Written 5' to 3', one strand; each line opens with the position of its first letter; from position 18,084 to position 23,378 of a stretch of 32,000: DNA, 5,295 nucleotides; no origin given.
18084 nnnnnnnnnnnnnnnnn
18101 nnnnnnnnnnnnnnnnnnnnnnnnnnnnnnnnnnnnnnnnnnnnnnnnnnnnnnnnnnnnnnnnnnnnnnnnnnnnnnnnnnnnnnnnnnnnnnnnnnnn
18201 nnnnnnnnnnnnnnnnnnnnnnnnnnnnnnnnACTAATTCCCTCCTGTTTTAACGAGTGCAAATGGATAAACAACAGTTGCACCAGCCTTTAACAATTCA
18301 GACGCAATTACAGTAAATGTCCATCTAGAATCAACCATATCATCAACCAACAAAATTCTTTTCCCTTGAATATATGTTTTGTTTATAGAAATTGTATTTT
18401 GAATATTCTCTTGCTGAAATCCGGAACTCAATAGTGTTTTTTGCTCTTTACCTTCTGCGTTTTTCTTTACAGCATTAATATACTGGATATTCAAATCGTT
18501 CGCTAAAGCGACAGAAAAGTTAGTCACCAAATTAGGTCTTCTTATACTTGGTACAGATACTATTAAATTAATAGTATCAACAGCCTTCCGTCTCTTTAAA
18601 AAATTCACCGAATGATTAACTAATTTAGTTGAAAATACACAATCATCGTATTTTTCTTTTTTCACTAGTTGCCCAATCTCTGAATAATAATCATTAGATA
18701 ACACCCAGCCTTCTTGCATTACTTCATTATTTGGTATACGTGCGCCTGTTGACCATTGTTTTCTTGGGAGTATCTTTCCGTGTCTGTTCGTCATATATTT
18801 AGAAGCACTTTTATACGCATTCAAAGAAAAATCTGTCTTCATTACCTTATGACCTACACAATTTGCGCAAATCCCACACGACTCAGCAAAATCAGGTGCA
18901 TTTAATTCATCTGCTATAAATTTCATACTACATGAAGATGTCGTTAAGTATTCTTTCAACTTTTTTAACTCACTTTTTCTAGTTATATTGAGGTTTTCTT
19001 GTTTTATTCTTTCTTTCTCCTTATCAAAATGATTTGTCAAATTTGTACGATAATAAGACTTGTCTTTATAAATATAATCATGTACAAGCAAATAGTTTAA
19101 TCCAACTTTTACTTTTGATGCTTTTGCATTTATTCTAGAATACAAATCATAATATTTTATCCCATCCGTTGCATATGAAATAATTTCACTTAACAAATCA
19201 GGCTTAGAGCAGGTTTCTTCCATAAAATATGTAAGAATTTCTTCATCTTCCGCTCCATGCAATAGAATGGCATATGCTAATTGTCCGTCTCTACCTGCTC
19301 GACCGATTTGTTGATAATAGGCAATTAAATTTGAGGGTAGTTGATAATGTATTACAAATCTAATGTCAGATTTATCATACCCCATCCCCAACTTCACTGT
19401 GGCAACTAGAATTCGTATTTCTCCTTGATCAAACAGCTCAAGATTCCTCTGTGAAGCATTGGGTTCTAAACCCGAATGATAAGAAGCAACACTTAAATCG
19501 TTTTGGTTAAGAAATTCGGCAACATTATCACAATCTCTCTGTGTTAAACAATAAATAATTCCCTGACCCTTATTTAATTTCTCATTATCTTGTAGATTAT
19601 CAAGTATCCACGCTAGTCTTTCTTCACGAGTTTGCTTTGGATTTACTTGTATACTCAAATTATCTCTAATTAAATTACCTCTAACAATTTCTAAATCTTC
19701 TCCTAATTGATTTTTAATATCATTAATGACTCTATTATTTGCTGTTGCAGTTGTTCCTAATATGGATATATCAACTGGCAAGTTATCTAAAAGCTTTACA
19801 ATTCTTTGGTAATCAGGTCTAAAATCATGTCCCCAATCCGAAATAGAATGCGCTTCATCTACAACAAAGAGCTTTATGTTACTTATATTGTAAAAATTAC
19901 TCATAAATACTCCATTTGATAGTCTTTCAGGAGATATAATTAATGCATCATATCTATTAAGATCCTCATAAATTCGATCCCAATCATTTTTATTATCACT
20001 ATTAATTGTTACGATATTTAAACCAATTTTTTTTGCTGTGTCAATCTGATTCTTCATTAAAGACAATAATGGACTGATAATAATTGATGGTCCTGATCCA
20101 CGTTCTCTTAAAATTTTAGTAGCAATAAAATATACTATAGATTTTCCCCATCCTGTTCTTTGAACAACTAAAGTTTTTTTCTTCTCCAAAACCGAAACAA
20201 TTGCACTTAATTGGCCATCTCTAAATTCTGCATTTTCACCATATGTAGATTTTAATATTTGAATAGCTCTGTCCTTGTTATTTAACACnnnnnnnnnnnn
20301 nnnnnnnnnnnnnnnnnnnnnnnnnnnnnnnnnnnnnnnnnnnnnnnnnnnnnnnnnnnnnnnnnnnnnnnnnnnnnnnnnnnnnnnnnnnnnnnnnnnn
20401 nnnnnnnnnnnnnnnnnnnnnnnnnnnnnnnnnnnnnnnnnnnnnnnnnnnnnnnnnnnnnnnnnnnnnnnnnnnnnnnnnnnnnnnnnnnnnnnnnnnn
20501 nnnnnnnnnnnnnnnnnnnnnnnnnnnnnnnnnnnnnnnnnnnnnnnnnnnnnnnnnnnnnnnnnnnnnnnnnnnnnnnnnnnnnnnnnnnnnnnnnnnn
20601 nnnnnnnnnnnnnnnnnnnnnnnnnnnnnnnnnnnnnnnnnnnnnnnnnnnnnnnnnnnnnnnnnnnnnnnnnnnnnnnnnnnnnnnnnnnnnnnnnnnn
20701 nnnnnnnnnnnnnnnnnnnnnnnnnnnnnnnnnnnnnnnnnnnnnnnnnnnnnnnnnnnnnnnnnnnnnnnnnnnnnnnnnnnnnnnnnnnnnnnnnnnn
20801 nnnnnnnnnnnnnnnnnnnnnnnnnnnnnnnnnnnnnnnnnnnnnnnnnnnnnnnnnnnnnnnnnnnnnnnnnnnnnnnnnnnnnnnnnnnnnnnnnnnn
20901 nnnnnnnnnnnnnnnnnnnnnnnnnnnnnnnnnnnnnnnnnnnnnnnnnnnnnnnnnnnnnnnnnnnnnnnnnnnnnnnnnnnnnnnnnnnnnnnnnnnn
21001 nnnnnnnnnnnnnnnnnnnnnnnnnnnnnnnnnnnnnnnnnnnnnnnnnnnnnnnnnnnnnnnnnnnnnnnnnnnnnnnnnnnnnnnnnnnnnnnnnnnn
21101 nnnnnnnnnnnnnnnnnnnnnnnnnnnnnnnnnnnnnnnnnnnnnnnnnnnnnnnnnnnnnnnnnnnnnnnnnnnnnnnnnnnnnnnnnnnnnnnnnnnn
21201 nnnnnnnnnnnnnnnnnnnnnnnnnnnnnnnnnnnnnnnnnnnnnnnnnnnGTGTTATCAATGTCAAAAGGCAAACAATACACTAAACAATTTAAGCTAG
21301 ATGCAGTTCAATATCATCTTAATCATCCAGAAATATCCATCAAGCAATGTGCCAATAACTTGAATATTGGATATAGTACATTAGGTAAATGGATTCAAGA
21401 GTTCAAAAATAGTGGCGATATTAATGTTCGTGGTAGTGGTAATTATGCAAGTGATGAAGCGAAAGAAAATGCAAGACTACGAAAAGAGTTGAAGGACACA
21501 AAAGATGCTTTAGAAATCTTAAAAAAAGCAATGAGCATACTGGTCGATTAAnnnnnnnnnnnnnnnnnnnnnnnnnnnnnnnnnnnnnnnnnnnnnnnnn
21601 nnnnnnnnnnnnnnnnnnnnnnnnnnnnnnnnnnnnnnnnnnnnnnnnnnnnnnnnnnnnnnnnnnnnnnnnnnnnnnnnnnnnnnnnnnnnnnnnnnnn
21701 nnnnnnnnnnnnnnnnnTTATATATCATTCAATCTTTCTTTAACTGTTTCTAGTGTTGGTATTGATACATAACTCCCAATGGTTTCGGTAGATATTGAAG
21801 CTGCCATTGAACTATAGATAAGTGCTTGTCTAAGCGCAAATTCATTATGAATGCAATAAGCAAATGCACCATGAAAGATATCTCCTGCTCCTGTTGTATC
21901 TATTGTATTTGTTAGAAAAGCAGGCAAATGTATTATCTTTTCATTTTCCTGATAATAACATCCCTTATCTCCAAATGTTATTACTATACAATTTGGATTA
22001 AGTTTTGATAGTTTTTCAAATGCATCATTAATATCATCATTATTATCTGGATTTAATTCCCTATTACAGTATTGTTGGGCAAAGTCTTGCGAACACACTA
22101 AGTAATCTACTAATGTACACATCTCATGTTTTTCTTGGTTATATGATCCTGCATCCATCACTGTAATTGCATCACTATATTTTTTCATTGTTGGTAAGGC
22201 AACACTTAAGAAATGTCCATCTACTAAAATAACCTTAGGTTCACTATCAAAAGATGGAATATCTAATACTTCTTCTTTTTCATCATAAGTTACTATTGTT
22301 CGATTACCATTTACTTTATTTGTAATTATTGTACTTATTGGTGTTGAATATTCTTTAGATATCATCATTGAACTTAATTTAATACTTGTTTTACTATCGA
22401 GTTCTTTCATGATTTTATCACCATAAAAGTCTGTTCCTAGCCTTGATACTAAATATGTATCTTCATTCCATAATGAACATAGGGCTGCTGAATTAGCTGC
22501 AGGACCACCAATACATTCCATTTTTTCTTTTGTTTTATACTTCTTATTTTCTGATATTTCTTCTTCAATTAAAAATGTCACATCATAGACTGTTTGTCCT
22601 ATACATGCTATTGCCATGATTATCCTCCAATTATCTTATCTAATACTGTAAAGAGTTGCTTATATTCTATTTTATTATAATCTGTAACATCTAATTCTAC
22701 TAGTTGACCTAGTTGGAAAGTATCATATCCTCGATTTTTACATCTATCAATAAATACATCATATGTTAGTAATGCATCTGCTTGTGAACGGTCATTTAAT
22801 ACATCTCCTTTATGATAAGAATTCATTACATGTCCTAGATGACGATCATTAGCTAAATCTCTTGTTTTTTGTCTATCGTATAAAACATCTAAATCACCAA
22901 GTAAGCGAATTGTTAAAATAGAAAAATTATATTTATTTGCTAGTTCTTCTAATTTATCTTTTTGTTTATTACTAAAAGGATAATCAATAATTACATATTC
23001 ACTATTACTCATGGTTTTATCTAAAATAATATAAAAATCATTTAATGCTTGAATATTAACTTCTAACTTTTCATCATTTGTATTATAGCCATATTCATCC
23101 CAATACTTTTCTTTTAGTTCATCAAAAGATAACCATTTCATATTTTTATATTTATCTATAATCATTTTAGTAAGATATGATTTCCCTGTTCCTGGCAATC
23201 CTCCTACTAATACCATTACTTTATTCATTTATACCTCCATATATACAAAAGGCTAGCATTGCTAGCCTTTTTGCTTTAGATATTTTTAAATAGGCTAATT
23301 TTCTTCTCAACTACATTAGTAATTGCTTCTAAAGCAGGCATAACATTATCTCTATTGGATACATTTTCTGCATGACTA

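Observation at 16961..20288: RecQ helicase fused to a ComF-type PRTase domain, translationally coupled to a DprA/SLOG-like protein: a competence-machinery look-alike in an accessory context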

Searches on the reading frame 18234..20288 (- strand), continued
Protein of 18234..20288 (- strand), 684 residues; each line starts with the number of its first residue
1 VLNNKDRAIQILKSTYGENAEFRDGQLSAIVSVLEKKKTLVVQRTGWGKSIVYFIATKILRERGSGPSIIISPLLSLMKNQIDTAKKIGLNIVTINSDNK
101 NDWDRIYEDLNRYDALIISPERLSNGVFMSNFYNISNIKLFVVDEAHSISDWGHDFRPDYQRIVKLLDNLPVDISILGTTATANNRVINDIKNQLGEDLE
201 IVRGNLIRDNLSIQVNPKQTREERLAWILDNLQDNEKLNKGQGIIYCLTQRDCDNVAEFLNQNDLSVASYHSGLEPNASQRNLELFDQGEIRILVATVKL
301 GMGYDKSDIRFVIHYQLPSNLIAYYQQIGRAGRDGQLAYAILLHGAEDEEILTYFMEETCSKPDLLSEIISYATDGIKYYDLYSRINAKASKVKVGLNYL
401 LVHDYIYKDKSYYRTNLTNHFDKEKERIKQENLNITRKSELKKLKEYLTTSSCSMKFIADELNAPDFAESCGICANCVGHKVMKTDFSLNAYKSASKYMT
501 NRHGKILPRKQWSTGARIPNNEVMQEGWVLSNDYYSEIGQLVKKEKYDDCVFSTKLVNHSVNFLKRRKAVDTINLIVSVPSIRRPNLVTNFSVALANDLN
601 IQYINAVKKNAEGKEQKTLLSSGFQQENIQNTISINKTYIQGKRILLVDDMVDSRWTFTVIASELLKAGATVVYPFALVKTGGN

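Call 73: search_solved_structures(query=A3, max_evalue=0.01)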
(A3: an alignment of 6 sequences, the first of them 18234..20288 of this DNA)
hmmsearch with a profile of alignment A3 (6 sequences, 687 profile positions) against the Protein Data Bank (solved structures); distinct sequences matched with E-value up to 0.01: 251 (the best 60 are shown).
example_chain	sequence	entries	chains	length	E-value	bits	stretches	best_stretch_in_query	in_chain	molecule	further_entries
1oyw_A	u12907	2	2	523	7.9e-79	268.8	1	6-346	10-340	ATP-dependent DNA helicase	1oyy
4tmu_A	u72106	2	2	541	1.8e-77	264.3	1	6-346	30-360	RecQ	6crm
4q47_A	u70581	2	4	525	1.2e-72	248.3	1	5-350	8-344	DNA helicase RecQ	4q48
4o3m_A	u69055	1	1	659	2.5e-70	240.6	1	21-350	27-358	Bloom syndrome protein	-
4cgz_A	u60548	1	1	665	2.6e-70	240.6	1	21-350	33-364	BLOOM'S SYNDROME HELICASE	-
4cdg_A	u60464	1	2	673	2.7e-70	240.5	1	21-348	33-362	BLOOM SYNDROME PROTEIN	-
9i22_A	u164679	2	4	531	3.8e-70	240.1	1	21-349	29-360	ATP-dependent DNA helicase Q1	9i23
7auc_A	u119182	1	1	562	4.1e-70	240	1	21-349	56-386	Bloom syndrome protein,Bloom syndrome protein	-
7aud_A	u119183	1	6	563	4.1e-70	239.9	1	21-349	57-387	Bloom syndrome protein,Bloom syndrome protein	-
4u7d_A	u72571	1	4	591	5.2e-70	239.6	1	21-349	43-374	ATP-dependent DNA helicase Q1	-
2v1x_A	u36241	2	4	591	5.4e-70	239.6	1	21-349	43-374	ATP-DEPENDENT DNA HELICASE Q1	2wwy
7a8r_A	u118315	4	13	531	5.6e-69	236.2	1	21-349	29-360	ATP-dependent DNA helicase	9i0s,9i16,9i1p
9i16_D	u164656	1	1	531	5.6e-69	236.2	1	21-349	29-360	ATP-dependent DNA helicase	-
8yrs_A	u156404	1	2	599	9.7e-69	235.4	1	21-349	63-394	ATP-dependent DNA helicase Q1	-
5lb3_B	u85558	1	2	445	6.9e-65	222.7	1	23-366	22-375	ATP-dependent DNA helicase Q5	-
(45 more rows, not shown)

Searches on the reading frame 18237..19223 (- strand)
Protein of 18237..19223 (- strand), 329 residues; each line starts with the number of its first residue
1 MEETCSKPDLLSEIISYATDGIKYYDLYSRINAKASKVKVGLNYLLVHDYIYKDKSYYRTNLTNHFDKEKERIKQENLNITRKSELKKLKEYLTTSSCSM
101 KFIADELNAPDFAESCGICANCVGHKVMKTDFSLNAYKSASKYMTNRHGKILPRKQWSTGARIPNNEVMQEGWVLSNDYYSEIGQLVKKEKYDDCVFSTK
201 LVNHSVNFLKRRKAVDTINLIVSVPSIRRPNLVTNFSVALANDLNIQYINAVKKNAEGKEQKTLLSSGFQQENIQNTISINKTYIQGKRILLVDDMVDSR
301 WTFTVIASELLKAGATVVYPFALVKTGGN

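Call 26: find_homologous_proteins(query=window:18237-19223:-)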
Query seq(329 aa) (329 aa): 136 proteins with E <= 0.001 among 2578 candidates; the best 120 are listed.
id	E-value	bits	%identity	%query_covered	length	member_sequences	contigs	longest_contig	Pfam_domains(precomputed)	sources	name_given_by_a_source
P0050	4.5e-92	327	49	99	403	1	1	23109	PF00271.38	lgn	-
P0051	1.5e-73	266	51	82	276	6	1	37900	PF00156.34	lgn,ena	-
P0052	9.3e-49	185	40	94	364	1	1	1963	-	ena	-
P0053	2.7e-48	183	42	69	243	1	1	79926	PF00156.34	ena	-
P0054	6.6e-47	179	36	97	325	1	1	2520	-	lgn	-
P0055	6.9e-46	175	34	95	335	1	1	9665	PF16124.11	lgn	-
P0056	1.1e-42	165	34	95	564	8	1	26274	PF00270.36,PF00271.38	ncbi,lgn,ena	-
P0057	7.6e-41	159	33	94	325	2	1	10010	-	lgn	-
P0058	1.0e-39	155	37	75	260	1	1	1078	-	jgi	jgi:ATP-dependent DNA helicase RecQ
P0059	1.6e-39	154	32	97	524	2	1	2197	PF00271.38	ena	-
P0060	3.3e-39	153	39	73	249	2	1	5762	-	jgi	jgi:ATP-dependent DNA helicase RecQ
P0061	2.4e-38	150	34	93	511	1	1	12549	PF00271.38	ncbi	-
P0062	3.8e-37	146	34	96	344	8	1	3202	-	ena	-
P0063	2.3e-36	144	32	96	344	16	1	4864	-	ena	-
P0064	3.5e-35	140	34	94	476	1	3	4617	PF00271.38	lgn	-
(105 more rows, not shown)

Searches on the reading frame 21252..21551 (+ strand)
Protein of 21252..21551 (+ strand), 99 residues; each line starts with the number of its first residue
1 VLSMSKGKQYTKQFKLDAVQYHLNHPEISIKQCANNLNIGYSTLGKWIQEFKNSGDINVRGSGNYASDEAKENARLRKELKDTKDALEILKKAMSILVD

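Call 22: search_protein_families(library=pfam, proteins=[window:21252-21551:+], max_evalue=0.001)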
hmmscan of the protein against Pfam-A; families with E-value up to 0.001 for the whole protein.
window:21252-21551:+ (99 aa): 2 families
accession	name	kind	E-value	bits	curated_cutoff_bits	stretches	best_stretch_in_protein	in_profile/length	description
PF01527.26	HTH_Tnp_1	-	3.8e-10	40.3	24.1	1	5-81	2-75/75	Transposase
PF13518.12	HTH_28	-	8.6e-06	26.2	25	1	14-55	1-40/52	Helix-turn-helix domain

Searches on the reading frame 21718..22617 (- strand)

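Call 22: search_protein_families(library=pfam, proteins=[window:21718-22617:-], max_evalue=0.001)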
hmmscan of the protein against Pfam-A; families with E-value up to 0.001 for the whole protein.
window:21718-22617:- (299 aa): 1 family
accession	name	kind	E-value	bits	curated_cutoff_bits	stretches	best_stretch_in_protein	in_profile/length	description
PF00294.29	PfkB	-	1.6e-35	123.4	25.8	1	3-288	4-301/302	pfkB family carbohydrate kinase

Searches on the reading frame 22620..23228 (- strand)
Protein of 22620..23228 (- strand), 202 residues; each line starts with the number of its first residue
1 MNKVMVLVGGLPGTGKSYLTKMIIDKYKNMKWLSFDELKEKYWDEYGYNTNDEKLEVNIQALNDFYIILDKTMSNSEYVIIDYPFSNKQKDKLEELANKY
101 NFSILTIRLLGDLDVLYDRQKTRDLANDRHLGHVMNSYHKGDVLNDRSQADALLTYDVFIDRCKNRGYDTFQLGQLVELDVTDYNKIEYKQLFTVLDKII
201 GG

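Call 22: search_protein_families(library=pfam, proteins=[window:22620-23228:-], max_evalue=0.001)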
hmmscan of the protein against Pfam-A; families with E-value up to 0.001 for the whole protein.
window:22620-23228:- (202 aa): 3 families
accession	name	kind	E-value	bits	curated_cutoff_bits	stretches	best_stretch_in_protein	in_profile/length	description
PF13671.12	AAA_33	-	4.6e-07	30.7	27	1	5-128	1-123/143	AAA domain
PF13238.12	AAA_18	-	3.2e-05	24.8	29.4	1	6-124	1-112/128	AAA domain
PF06414.18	Zeta_toxin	-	4.8e-05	23.3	22.3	1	3-92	16-111/199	Zeta toxin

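Call 24: search_protein_families(library=padloc, proteins=[window:22620-23228:-], max_evalue=0.001)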
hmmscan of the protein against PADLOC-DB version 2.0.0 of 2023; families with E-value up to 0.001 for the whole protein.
window:22620-23228:- (202 aa): 0 families
